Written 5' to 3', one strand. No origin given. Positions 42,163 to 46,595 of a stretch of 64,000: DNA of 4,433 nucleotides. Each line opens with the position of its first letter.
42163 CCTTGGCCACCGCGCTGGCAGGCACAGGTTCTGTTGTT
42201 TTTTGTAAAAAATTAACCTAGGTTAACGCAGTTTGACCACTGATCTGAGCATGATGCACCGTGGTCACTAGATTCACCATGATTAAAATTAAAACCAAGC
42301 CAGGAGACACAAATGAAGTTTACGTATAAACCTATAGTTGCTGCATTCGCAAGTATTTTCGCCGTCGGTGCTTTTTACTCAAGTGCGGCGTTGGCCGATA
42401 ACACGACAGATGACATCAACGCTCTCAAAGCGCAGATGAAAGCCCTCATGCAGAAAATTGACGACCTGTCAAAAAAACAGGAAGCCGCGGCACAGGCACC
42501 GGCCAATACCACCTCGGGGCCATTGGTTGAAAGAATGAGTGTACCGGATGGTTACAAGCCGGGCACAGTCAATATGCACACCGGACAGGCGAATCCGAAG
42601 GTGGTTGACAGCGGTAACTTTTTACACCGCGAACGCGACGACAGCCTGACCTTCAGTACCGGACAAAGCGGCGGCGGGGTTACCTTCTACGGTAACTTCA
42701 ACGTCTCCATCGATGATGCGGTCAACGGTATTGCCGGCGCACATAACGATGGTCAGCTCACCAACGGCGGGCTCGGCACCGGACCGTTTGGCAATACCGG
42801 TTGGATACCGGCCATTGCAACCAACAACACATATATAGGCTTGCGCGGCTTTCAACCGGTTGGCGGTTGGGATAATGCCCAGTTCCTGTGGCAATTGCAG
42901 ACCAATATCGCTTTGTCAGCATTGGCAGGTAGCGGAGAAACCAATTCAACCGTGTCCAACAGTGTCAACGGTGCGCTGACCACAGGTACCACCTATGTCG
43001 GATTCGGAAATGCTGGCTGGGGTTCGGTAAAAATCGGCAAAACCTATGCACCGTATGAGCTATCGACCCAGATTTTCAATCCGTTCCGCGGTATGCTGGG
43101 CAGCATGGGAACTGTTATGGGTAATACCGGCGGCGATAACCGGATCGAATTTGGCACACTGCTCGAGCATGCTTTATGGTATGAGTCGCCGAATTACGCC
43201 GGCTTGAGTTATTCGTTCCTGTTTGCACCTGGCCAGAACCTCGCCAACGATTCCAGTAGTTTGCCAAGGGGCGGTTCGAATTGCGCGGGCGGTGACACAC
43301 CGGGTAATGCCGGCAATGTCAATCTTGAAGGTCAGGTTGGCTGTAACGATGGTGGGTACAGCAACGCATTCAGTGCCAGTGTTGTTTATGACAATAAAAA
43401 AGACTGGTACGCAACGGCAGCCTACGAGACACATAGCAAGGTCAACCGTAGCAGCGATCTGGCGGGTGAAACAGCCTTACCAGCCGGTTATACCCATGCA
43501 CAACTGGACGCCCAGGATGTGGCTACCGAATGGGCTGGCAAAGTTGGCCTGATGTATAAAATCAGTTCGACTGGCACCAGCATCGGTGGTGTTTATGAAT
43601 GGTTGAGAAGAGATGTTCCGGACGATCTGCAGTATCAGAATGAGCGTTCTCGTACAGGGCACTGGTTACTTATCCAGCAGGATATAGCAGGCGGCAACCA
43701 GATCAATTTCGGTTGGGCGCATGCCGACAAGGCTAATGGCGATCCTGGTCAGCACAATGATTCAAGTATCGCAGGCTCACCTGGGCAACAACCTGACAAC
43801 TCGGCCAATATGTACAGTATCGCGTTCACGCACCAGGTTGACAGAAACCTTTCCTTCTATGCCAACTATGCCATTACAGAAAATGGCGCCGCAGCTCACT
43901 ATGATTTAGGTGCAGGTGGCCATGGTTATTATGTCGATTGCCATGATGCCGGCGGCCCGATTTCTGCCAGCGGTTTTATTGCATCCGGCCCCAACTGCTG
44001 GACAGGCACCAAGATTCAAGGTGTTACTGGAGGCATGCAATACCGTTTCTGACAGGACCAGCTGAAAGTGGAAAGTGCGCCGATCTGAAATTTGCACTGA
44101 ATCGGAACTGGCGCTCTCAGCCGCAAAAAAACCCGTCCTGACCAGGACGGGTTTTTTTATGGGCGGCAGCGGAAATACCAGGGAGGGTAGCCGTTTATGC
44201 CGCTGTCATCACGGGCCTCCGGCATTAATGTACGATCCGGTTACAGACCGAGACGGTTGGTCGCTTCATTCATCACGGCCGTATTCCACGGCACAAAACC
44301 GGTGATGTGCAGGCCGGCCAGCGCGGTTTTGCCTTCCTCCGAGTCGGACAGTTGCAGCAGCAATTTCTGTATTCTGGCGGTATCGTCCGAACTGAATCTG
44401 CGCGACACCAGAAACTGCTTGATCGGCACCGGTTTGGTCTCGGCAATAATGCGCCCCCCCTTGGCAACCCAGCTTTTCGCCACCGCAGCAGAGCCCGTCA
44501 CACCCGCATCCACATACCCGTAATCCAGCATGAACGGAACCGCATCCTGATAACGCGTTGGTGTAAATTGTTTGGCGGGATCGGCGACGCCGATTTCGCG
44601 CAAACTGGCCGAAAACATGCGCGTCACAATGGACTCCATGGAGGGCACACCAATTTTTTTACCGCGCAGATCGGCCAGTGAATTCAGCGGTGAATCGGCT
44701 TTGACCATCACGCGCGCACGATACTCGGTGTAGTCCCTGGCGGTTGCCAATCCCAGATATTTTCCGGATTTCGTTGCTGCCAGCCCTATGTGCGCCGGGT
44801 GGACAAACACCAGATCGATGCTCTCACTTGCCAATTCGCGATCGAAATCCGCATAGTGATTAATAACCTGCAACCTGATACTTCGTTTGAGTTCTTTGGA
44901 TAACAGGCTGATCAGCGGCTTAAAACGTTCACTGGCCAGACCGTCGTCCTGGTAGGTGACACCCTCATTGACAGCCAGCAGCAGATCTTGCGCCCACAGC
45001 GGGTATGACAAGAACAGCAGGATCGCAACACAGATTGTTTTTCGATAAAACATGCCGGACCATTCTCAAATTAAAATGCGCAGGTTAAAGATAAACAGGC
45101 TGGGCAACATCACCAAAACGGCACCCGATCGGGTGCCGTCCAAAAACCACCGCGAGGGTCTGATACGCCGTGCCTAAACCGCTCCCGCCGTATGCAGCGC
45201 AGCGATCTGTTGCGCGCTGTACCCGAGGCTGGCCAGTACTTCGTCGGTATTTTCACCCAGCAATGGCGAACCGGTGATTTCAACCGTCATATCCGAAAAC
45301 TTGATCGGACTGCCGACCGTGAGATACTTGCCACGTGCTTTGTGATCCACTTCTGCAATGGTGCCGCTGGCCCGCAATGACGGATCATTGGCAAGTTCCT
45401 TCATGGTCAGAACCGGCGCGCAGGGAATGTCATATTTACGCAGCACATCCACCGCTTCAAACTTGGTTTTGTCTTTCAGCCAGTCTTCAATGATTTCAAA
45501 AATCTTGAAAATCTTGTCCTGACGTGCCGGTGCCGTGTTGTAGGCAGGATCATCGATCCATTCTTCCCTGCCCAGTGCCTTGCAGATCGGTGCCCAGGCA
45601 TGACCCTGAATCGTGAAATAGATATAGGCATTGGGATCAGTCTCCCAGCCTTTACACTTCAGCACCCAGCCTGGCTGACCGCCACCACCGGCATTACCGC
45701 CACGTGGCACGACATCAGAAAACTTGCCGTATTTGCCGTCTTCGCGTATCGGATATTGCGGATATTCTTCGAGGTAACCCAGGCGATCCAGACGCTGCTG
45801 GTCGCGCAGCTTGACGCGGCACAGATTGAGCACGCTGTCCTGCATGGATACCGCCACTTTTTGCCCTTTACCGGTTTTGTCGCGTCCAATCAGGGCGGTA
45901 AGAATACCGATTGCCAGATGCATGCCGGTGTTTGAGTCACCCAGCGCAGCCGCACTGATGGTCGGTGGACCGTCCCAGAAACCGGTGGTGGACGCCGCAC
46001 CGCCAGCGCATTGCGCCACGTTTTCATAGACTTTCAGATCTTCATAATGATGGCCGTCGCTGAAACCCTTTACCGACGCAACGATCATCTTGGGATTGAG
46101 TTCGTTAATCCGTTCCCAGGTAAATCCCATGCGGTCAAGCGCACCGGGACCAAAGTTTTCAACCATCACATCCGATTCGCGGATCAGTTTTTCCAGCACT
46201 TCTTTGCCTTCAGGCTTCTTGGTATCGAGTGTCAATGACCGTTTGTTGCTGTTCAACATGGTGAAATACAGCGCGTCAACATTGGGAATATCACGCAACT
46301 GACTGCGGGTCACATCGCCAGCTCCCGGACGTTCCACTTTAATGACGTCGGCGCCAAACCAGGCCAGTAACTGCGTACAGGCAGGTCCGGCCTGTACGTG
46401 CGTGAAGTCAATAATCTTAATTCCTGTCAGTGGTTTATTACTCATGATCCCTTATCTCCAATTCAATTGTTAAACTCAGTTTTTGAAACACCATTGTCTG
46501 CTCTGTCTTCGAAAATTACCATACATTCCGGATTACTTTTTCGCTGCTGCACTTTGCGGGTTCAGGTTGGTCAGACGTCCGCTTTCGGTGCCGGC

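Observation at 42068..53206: Shared TTRAC-N4-GWTAA motif at four promoters defines a candidate oxalate regulon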

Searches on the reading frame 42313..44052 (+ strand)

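Call 6: search_protein_families(library=pfam, proteins=[window:42313-44052:+])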
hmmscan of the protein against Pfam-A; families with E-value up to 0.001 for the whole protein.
window:42313-44052:+ (579 aa): 1 family
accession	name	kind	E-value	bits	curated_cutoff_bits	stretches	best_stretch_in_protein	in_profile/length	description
PF13609.12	Porin_4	-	4.5e-08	33.7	27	1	118-525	15-308/310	Gram-negative porin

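Call 19: search_protein_families(library=ncbifam, proteins=[window:42313-44052:+], max_evalue=0.001)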
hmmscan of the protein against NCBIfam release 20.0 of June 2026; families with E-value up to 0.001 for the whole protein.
window:42313-44052:+ (579 aa): 0 families

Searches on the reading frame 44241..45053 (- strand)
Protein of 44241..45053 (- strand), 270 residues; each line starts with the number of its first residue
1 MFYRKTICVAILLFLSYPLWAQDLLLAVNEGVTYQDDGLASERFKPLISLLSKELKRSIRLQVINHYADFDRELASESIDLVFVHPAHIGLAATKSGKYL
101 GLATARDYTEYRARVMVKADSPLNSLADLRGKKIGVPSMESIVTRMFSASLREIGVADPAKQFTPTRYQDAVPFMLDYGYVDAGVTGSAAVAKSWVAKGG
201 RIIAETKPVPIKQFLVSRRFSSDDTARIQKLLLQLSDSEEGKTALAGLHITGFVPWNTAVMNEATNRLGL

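Call 6: search_protein_families(library=pfam, proteins=[window:44241-45053:-])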
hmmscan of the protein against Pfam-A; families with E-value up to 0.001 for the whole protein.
window:44241-45053:- (270 aa): 2 families
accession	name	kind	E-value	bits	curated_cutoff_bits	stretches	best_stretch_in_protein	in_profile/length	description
PF12974.12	Phosphonate-bd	-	9.4e-35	120.6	27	1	35-256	7-237/242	ABC transporter, phosphonate, periplasmic substrate-binding protein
PF09084.16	NMT1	-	0.00013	22.4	20.5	1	71-185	35-145/216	NMT1/THI5 like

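Call 19: search_protein_families(library=ncbifam, proteins=[window:44241-45053:-], max_evalue=0.001)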
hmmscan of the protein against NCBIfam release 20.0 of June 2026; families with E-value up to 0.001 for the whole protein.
window:44241-45053:- (270 aa): 5 families
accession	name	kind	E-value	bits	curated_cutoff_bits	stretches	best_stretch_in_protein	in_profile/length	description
TIGR01098.1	3A0109s03R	subfamily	1.6e-11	44.2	112.05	1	41-235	47-253/253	phosphate/phosphite/phosphonate ABC transporter substrate-binding protein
TIGR01728.1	SsuA_fam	subfamily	5.1e-11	42.3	163.5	1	53-239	25-213/290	aliphatic sulfonate ABC transporter substrate-binding protein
TIGR03431.1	PhnD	equivalog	1.7e-07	30.9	261.1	1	40-254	42-269/288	phosphonate ABC transporter substrate-binding protein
TIGR04553.1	ABC_peri_selen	hypoth_equivalog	3.7e-06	26.5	250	1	39-258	14-249/266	putative selenate ABC transporter substrate-binding protein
TIGR02122.1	TRAP_TAXI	subfamily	0.00086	18.3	84.35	0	108-172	119-183/320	TAXI family TRAP transporter solute-binding subunit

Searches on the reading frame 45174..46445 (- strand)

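Call 6: search_protein_families(library=pfam, proteins=[window:45174-46445:-])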
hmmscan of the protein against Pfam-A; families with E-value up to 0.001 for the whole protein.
window:45174-46445:- (423 aa): 1 family
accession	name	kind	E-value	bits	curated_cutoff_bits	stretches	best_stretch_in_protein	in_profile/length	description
PF02515.22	CoA_transf_3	-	1.9e-93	314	23.3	2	6-214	1-208/366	CoA-transferase family III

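Call 19: search_protein_families(library=ncbifam, proteins=[window:45174-46445:-], max_evalue=0.001)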
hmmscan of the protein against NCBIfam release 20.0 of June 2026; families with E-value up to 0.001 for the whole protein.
window:45174-46445:- (423 aa): 7 families
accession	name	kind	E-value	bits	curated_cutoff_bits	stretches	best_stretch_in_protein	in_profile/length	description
NF003809.0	PRK05398.1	subfamily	1e-231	768.7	442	1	3-423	2-416/416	formyl-CoA transferase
TIGR03253.1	oxalate_frc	equivalog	1e-217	722.8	504.2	1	4-423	2-416/416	formyl-CoA transferase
NF041294.1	Scnl_mescCoAtase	equivalog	1.4e-60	205.5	700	2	6-211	4-216/381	succinyl-CoA:mesaconate CoA-transferase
NF052585.1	SucGlutTfsCaiB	equivalog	1.6e-57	194.9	750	2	2-205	4-213/394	succinate--glutarate CoA-transferase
NF008511.0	PRK11430.1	equivalog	8.4e-55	186.4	522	1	3-209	7-212/381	CoA:oxalate CoA-transferase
NF002914.1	PRK03525.1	equivalog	5.1e-34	117.9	413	2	5-210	9-207/400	L-carnitine CoA-transferase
TIGR04253.1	mesacon_CoA_iso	equivalog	6.4e-22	78.1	725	2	6-208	3-201/403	2-methylfumaryl-CoA isomerase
